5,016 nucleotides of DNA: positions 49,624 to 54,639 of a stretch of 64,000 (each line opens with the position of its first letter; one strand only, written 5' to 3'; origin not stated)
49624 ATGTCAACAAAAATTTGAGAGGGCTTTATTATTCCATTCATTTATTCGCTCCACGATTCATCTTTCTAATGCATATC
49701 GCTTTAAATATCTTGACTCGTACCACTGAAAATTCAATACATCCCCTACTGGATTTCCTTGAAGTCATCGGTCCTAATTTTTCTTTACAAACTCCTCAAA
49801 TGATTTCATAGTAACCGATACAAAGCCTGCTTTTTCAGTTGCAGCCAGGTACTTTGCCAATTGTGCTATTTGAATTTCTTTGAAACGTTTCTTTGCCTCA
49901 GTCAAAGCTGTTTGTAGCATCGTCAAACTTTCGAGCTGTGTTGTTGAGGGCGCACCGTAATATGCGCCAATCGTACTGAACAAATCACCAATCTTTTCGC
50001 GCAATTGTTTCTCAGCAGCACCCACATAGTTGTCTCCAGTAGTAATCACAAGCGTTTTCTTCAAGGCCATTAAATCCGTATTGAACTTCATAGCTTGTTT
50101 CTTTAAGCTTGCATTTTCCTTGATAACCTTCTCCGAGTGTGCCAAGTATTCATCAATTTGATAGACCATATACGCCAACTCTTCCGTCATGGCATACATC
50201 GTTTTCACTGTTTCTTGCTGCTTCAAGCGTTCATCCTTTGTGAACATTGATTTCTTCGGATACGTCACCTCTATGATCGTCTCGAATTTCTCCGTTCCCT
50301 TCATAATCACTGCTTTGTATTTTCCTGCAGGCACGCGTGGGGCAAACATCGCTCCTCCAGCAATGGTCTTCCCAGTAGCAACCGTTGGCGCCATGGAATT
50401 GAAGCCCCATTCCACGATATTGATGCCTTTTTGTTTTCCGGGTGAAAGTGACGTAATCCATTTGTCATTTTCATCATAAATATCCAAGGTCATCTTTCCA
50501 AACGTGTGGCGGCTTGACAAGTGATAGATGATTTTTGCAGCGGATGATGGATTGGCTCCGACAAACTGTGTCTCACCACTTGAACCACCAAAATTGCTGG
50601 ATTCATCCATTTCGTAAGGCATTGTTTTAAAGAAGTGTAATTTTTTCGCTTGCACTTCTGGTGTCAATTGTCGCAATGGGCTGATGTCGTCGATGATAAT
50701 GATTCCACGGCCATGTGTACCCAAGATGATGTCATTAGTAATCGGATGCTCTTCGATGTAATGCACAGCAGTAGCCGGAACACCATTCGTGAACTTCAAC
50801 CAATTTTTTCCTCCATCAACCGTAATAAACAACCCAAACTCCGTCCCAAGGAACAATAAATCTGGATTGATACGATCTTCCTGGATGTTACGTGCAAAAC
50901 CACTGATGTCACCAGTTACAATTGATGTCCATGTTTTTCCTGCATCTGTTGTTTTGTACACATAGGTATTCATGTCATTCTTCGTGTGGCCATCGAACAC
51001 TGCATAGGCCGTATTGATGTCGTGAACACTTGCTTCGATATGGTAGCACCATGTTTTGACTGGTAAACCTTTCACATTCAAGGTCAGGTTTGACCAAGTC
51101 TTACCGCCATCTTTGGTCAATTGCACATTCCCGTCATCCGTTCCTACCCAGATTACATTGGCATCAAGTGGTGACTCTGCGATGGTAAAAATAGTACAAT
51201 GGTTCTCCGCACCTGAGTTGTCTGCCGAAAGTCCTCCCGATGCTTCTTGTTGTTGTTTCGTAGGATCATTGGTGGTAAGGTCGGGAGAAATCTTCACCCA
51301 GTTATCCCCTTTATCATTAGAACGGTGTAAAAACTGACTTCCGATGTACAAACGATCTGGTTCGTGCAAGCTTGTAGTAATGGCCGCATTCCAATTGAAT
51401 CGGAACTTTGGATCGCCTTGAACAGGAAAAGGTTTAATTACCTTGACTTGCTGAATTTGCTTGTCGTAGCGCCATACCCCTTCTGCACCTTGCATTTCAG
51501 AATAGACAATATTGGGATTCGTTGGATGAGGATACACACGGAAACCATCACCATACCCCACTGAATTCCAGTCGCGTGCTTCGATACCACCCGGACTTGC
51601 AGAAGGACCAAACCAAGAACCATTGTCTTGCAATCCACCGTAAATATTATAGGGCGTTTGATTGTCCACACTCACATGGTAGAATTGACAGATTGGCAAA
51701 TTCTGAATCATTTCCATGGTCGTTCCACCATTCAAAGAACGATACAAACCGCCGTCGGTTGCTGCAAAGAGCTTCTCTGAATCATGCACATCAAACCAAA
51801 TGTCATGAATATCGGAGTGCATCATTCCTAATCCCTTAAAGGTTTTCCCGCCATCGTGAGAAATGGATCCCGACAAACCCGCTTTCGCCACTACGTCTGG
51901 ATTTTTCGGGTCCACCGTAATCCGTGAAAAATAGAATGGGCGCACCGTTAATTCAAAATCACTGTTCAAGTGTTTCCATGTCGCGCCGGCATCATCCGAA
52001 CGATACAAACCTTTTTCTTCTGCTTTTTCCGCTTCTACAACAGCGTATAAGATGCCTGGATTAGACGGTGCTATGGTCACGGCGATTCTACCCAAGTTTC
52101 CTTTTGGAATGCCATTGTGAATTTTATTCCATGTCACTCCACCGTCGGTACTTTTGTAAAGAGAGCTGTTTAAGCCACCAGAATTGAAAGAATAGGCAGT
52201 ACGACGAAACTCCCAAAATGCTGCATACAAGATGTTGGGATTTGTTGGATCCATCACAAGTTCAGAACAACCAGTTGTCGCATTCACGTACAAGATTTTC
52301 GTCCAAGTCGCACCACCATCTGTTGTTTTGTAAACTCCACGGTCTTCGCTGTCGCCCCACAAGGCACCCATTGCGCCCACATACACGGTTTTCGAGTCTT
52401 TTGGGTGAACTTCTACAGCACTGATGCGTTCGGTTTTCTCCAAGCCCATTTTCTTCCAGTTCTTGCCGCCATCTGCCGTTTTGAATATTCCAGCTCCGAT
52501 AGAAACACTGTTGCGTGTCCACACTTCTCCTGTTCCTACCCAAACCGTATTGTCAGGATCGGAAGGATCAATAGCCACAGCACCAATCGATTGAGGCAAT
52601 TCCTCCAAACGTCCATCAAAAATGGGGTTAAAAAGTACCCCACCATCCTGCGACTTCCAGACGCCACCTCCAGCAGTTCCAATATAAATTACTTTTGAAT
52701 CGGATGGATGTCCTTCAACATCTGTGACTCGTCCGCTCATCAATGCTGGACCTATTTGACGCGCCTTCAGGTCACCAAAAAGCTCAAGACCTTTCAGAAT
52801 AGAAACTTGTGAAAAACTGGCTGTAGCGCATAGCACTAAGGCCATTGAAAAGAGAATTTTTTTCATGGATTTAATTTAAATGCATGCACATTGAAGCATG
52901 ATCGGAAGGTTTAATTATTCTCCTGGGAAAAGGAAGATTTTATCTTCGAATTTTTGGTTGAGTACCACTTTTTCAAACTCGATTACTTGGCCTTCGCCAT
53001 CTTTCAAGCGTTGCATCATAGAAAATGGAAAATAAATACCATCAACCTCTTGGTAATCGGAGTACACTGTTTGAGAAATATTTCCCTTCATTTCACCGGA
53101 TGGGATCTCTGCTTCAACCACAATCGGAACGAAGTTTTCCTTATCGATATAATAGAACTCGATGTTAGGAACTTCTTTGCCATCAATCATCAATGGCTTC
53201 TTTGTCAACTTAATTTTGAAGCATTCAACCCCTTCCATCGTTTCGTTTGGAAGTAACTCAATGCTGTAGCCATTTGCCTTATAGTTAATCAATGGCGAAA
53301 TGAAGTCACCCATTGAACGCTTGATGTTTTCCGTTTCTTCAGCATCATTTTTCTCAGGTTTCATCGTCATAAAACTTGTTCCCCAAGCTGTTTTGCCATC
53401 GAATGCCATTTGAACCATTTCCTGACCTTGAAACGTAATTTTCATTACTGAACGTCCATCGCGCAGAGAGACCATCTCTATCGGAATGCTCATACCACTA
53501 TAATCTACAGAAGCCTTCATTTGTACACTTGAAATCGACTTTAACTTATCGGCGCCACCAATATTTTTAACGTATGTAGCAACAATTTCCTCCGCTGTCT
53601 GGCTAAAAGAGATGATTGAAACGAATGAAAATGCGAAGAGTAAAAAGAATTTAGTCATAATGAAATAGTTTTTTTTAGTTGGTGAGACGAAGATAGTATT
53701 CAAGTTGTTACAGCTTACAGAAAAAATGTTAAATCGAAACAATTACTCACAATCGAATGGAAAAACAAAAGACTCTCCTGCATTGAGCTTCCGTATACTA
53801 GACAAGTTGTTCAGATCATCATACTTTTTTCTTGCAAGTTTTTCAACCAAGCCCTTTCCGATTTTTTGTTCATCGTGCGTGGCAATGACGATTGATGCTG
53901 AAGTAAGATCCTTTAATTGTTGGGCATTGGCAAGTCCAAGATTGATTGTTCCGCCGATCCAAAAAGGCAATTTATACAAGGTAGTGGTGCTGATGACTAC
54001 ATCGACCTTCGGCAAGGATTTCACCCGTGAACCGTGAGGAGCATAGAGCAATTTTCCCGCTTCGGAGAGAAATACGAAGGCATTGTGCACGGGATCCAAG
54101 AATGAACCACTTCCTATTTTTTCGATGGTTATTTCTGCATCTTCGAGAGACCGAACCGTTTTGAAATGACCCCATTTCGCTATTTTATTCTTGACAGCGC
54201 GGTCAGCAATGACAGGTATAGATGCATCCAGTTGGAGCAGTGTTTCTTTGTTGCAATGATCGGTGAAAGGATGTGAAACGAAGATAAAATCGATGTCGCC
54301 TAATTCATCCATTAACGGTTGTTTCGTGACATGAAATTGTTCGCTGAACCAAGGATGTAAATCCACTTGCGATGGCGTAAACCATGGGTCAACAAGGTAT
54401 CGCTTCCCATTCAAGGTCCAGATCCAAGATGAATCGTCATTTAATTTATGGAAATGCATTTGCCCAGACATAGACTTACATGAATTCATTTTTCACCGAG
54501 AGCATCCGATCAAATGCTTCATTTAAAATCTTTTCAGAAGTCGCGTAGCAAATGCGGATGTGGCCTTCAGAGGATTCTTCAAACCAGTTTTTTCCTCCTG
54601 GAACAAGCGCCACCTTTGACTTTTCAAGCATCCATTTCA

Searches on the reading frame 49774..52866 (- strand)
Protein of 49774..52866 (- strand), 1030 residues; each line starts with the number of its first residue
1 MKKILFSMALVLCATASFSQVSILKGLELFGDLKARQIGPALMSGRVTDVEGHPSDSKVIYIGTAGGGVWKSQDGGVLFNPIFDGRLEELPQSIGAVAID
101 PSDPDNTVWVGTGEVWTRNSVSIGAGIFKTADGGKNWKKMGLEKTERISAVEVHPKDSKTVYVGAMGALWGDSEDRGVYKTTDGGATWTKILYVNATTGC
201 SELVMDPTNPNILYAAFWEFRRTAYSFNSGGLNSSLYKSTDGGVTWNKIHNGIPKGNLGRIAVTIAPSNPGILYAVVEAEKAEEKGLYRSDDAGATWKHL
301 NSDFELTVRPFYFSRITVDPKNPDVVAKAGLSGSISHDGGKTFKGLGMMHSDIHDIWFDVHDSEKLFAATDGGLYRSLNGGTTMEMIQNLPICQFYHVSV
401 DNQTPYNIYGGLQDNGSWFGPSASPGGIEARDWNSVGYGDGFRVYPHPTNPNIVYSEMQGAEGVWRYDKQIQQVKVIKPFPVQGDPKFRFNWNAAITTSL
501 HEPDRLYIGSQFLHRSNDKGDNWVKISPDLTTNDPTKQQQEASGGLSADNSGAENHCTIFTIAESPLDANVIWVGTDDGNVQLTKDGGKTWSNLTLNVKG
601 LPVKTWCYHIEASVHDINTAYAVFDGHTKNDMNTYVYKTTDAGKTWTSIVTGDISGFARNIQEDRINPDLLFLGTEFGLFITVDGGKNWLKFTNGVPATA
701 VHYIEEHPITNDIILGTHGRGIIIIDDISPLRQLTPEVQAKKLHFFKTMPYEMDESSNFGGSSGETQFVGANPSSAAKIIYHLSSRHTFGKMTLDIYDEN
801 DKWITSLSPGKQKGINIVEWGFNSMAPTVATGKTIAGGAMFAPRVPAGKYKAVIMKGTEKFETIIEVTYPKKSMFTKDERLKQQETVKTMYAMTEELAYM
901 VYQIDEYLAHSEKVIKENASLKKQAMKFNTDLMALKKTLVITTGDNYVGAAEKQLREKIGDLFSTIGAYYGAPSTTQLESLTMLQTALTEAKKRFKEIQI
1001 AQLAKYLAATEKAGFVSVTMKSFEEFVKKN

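Call 53: search_protein_families(library=pfam, proteins=[window:49774-52866:-], max_evalue=0.00001)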
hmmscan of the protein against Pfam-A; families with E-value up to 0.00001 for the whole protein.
window:49774-52866:- (1030 aa): 4 families
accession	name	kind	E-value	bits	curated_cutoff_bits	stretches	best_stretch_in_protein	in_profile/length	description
PF15902.12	Sortilin-Vps10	-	1.8e-31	109.8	33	1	127-253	3-116/446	Sortilin, neurotensin receptor 3,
PF02012.26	BNR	-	5.5e-12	44.2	27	0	237-248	1-12/12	BNR/Asp-box repeat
PF13088.12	BNR_2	-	4.7e-07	29.9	31.4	0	128-300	85-251/277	BNR repeat-like domain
PF14870.12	PSII_BNR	-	7.4e-06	25.9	27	0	569-663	72-153/303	Photosynthesis system II assembly factor YCF48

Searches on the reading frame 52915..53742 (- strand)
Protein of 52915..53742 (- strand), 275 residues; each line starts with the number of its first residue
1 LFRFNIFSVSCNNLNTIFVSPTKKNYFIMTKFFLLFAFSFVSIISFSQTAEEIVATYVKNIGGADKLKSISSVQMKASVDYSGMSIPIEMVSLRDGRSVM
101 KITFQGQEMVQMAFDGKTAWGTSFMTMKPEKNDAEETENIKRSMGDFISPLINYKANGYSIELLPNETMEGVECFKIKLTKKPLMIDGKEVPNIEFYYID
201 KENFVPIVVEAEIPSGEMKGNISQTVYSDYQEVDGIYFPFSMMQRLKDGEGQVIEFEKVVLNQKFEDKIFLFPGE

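Call 53: search_protein_families(library=pfam, proteins=[window:52915-53742:-], max_evalue=0.00001)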
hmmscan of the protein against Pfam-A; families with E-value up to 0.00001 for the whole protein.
window:52915-53742:- (275 aa): 1 family
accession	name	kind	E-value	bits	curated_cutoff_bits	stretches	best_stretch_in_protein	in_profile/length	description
PF17131.11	LolA_like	-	2e-10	41.1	30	1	156-270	68-177/184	Outer membrane lipoprotein-sorting protein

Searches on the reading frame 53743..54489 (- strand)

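Call 53: search_protein_families(library=pfam, proteins=[window:53743-54489:-], max_evalue=0.00001)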
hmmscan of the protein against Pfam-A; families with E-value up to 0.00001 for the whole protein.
window:53743-54489:- (248 aa): 2 families
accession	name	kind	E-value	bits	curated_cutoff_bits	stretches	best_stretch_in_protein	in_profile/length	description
PF12706.13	Lactamase_B_2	-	2e-08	34.5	27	1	30-114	2-81/200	Beta-lactamase superfamily domain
PF13483.12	Lactamase_B_3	-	3.9e-08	33.9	24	1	18-205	6-160/160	Beta-lactamase superfamily domain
